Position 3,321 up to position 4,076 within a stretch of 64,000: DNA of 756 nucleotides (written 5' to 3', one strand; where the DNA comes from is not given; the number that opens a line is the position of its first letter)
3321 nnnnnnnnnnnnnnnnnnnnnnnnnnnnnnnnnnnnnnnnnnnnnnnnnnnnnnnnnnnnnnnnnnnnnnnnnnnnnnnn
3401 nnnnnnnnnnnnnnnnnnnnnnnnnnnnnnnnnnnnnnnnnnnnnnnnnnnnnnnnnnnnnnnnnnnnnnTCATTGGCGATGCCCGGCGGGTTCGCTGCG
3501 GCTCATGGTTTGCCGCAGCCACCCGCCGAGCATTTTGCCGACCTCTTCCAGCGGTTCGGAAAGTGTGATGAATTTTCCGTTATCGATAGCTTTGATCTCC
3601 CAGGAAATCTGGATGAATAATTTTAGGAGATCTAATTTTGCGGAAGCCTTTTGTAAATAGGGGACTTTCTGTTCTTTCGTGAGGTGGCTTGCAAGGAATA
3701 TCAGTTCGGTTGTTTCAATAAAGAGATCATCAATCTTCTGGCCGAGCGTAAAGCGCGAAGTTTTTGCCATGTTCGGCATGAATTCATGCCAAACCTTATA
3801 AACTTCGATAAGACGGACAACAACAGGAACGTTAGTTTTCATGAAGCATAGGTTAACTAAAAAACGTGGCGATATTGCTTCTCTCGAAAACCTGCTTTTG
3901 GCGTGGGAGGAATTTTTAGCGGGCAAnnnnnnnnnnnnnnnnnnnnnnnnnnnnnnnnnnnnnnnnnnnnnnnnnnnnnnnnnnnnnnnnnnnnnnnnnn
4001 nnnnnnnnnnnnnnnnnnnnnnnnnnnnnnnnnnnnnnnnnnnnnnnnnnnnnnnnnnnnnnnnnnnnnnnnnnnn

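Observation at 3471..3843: Non-canonical DGR layout: Avd-like gene encoded antisense with overlapping divergent start codons, and TR upstream of it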

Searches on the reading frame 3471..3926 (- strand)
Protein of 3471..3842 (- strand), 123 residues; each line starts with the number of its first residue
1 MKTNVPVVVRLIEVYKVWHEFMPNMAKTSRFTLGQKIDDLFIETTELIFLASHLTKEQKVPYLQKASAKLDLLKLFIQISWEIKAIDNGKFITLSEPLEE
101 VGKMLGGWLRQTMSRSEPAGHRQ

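Call 3: search_protein_families(library=pfam, proteins=[window:3471-3842:-, window:3471-3926:-], max_evalue=0.01)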
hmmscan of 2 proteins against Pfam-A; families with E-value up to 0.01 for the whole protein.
window:3471-3842:- (123 aa): 1 family
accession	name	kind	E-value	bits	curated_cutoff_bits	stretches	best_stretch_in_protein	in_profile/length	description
PF22296.2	bAvd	-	1.1e-12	48.8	40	1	14-111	10-106/107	bAvd-like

window:3471-3926:- (151 aa): 1 family
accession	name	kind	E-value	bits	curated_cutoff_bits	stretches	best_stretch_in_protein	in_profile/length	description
PF22296.2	bAvd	-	2e-12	48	40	1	42-139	10-106/107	bAvd-like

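Call 4: search_protein_families(library=ncbifam, proteins=[window:3471-3842:-], max_evalue=0.01)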
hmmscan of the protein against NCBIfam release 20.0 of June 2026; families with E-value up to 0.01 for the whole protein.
window:3471-3842:- (123 aa): 1 family
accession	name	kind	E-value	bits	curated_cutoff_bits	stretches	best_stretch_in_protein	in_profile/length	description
NF033474.1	DivGenRetAVD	equivalog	4.3e-18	65.5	80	1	6-110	2-104/104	diversity-generating retroelement protein Avd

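Call 62: search_solved_structures(query=window:3471-3842:-, max_evalue=10, show_alignments=1)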
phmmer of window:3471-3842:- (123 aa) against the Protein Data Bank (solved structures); distinct sequences matched with E-value up to 10: 2.
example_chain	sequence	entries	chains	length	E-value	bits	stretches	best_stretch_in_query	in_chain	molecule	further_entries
7pty_A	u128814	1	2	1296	0.51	13.8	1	53-105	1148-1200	Delta-latroinsectotoxin-Lt1a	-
6oit_G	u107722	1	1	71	0.91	13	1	76-106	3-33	Protein CHROMATIN REMODELING 35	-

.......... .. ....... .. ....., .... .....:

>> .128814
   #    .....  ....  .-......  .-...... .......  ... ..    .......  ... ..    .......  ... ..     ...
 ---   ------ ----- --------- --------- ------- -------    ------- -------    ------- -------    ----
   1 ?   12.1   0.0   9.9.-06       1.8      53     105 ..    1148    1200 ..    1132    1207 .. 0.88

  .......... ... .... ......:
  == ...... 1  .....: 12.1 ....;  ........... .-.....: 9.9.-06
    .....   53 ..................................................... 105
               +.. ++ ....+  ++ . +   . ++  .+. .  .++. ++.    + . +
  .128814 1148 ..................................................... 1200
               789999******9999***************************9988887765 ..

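Call 64: find_homologous_proteins(query=window:3471-3842:-, max_evalue=0.00001)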
Query window:3471-3842:- (123 aa): 59 proteins with E <= 0.00001 among 63 candidates.
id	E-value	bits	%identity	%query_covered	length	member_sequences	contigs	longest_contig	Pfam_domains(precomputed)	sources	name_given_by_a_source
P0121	1.1e-74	266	100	100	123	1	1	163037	PF22296.3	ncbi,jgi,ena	ncbi:MAG: four helix bundle protein [Minisyncoccia bacterium]|jgi:hypothetical protein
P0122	7.7e-72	257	96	100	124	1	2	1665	PF22296.3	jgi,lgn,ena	jgi:hypothetical protein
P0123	5.2e-71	254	94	99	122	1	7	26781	PF22296.3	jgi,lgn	jgi:hypothetical protein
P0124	5.8e-65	235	85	98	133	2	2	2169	PF22296.3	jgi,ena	jgi:hypothetical protein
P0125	5.9e-65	235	95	92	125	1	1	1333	PF22296.3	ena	-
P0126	7.6e-65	234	96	92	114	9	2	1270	PF22296.3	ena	-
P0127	2.0e-64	233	86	99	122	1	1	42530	PF22296.3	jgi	jgi:hypothetical protein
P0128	1.4e-62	227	83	99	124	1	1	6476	PF22296.3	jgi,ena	-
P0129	2.1e-59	217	77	98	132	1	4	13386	PF22296.3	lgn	-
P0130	3.6e-59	216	78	100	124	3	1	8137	PF22296.3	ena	-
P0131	9.0e-57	208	82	90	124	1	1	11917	PF22296.3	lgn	-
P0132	4.2e-52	193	73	95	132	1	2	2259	PF22296.3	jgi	jgi:hypothetical protein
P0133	4.4e-49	183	72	99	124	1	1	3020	PF22296.3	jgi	-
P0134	1.7e-48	181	87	80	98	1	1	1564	PF22296.3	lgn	-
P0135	7.0e-48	180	82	82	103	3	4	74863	PF22296.3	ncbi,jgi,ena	-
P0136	3.4e-47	177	82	80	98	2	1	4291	PF22296.3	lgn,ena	-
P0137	3.0e-45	171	88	73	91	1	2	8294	PF22296.3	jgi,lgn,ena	-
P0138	5.8e-45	170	63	96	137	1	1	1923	PF22296.3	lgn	-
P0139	1.5e-44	169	70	87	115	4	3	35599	PF22296.3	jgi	-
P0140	2.2e-43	165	65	95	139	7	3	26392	PF22296.3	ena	-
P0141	2.3e-43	165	65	94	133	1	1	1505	PF22296.3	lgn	-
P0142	2.4e-43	165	60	98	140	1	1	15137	PF22296.3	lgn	-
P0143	3.7e-43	164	66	86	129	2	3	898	PF22296.3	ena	-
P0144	5.9e-42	160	59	94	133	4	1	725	PF22296.3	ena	-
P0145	3.7e-41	158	57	99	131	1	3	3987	PF22296.3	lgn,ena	-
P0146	1.1e-40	156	63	89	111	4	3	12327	PF22296.3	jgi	jgi:hypothetical protein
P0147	1.2e-40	156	57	93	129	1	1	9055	PF22296.3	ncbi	-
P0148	5.3e-39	151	64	87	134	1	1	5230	PF22296.3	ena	-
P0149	7.6e-39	150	64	87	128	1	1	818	PF22296.3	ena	-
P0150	1.5e-37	146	60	85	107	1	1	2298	PF22296.3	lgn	-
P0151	3.3e-37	145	59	92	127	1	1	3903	PF22296.3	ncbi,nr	ncbi:four helix bundle protein [Candidatus Uhrbacteria bacterium]|nr:four helix bundle protein [Cand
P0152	6.1e-36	141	60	85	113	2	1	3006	PF22296.3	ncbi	-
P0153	1.7e-35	140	60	85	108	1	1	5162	PF22296.3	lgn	-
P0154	8.6e-35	137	55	92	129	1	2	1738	PF22296.3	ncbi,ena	ncbi:MAG: four helix bundle protein [Patescibacteria group bacterium]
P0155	1.6e-34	136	59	85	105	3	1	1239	PF22296.3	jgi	-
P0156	2.7e-34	136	58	87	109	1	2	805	PF22296.3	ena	-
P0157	2.7e-34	136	58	88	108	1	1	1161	PF22296.3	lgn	-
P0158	7.5e-34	134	57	85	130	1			PF22296.3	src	-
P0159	7.6e-34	134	50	96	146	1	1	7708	PF22296.3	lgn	-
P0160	1.9e-32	130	62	80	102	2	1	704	PF22296.3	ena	-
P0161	1.8e-31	127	61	83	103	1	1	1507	PF22296.3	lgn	-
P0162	1.8e-31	127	60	80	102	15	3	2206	PF22296.3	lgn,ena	-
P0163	2.4e-31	126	57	80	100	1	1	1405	PF22296.3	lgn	-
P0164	3.0e-30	123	48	96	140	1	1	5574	PF22296.3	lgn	-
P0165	1.6e-29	120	51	89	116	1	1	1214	PF22296.3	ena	-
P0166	2.3e-29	120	71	64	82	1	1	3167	PF22296.3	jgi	jgi:hypothetical protein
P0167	3.1e-29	119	51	93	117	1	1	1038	PF22296.3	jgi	jgi:hypothetical protein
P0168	9.5e-29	118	49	88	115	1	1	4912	PF22296.3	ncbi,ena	ncbi:MAG TPA: four helix bundle protein [Candidatus Paceibacterota bacterium]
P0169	9.7e-29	118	67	69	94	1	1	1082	PF22296.3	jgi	jgi:hypothetical protein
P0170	3.4e-28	116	59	73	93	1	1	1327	PF22296.3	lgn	-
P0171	5.6e-28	115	73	66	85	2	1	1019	PF22296.3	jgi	jgi:hypothetical protein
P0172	1.3e-24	105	72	59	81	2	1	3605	PF22296.3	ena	-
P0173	2.2e-22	97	68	59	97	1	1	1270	PF22296.3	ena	-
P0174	9.1e-20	89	64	56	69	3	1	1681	PF22296.3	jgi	-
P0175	5.1e-18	83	40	87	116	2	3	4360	PF22296.3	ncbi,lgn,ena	-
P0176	4.6e-16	77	56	57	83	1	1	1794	PF22296.3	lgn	-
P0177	2.0e-15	75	42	86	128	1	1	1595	PF22296.3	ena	-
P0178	1.3e-13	69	42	75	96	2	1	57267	PF22296.3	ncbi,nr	ncbi:MAG: four helix bundle protein [Candidatus Berkelbacteria bacterium]|nr:four helix bundle prote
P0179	6.3e-9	54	54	44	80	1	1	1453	PF22296.3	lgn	-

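Call 70: predict_structure(alignment_id=A5)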
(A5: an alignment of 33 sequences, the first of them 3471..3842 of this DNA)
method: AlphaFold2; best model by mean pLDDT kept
length: 123 residues; sequences in the alignment: 33
mean_pLDDT: 91.4   pTM: 0.83
mean pLDDT of the five models: 91.4, 90.2, 90.1, 89.9, 89.8
residues with pLDDT >= 90: 103; 70-90: 8; 50-70: 6; < 50: 6
segments of 3 or more residues with pLDDT < 50: 120-123
pLDDT, mean of each block of 10 residues (from residue 1): 80 97 91 96 98 93 98 98 96 98 97 69 42
secondary structure, 60 per line:
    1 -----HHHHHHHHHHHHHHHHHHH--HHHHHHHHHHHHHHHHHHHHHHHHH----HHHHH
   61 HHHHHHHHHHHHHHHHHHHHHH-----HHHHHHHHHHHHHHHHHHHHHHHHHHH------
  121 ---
elements in order: H6-24 H27-51 H56-82 H88-114

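Call 72: fold_search(model_id=the predicted structure, library=pdb)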
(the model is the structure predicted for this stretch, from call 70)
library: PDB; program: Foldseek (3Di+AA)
matches with E <= 10: 703; with E <= 0.001: 6
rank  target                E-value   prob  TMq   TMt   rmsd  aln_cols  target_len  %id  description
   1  4dwl_C                2.8e-04  1.00  0.82  0.91   1.5       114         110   18  Avd molecule from Bordetella bacteriophage DGR (released 2013-02-27)
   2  4dwl_D                5.2e-04  1.00  0.79  0.90   1.5       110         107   19  Avd molecule from Bordetella bacteriophage DGR (released 2013-02-27)
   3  2gsc_E                6.8e-04  1.00  0.81  0.89   1.4       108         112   11  Crystal Structure of the Conserved Hypothetical Cytosolic Protein Xcc0516 from Xanthomonas campestris (released 2006-10-03)
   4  8ube_D                6.8e-04  1.00  0.78  0.86   2.0       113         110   19  Diversity-generating retroelement (DGR) ribonucleoprotein reverse transcriptase - Resting State 1a (released 2024-10-23)
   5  2gsc_B                7.6e-04  1.00  0.82  0.86   1.5       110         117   11  Crystal Structure of the Conserved Hypothetical Cytosolic Protein Xcc0516 from Xanthomonas campestris (released 2006-10-03)
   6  8ubb_D                7.6e-04  1.00  0.76  0.84   2.1       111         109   20  Diversity-generating retroelement (DGR) ribonucleoprotein reverse transcriptase - Active State (N-empty) 1b (released 2024-10-23)
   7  4dwl_E                1.1e-03  1.00  0.79  0.89   1.7       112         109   18  Avd molecule from Bordetella bacteriophage DGR (released 2013-02-27)
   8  8ub7_E                1.2e-03  1.00  0.76  0.84   1.5       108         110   19  Diversity-generating retroelement (DGR) ribonucleoprotein reverse transcriptase - Active state (N-occupied) (released 2024-10-23)
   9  8ub7_D                1.6e-03  1.00  0.76  0.84   2.0       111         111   20  Diversity-generating retroelement (DGR) ribonucleoprotein reverse transcriptase - Active state (N-occupied) (released 2024-10-23)
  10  4dwl_B                1.8e-03  1.00  0.77  0.85   1.9       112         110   18  Avd molecule from Bordetella bacteriophage DGR (released 2013-02-27)
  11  4dwl_A                2.1e-03  1.00  0.78  0.88   1.6       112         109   19  Avd molecule from Bordetella bacteriophage DGR (released 2013-02-27)
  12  8ub7_B                2.1e-03  1.00  0.79  0.80   2.4       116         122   18  Diversity-generating retroelement (DGR) ribonucleoprotein reverse transcriptase - Active state (N-occupied) (released 2024-10-23)
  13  2gsc_C                4.0e-03  1.00  0.79  0.88   1.2       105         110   11  Crystal Structure of the Conserved Hypothetical Cytosolic Protein Xcc0516 from Xanthomonas campestris (released 2006-10-03)
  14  2gsc_D                5.5e-03  1.00  0.81  0.86   1.3       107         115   11  Crystal Structure of the Conserved Hypothetical Cytosolic Protein Xcc0516 from Xanthomonas campestris (released 2006-10-03)
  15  2gsc_A                6.5e-03  1.00  0.84  0.91   1.2       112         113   12  Crystal Structure of the Conserved Hypothetical Cytosolic Protein Xcc0516 from Xanthomonas campestris (released 2006-10-03)
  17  2rld_E                8.1e-03  1.00  0.74  0.83   2.1       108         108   13  CRYSTAL STRUCTURE OF A PROTEIN WITH UNKNOWN FUNCTION FROM S23 RIBOSOMAL PROTEIN FAMILY (BT_0352) FROM BACTEROIDES THET (released 2007-10-30)
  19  2rld_B                9.6e-03  1.00  0.76  0.83   3.1       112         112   14  CRYSTAL STRUCTURE OF A PROTEIN WITH UNKNOWN FUNCTION FROM S23 RIBOSOMAL PROTEIN FAMILY (BT_0352) FROM BACTEROIDES THET (released 2007-10-30)
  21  2rld_C                3.0e-02  1.00  0.76  0.80   3.9       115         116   11  CRYSTAL STRUCTURE OF A PROTEIN WITH UNKNOWN FUNCTION FROM S23 RIBOSOMAL PROTEIN FAMILY (BT_0352) FROM BACTEROIDES THET (released 2007-10-30)
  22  2rld_D                4.2e-02  1.00  0.70  0.79   2.4       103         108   12  CRYSTAL STRUCTURE OF A PROTEIN WITH UNKNOWN FUNCTION FROM S23 RIBOSOMAL PROTEIN FAMILY (BT_0352) FROM BACTEROIDES THET (released 2007-10-30)
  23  2rld_A                1.0e-01  1.00  0.73  0.78   2.3       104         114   12  CRYSTAL STRUCTURE OF A PROTEIN WITH UNKNOWN FUNCTION FROM S23 RIBOSOMAL PROTEIN FAMILY (BT_0352) FROM BACTEROIDES THET (released 2007-10-30)
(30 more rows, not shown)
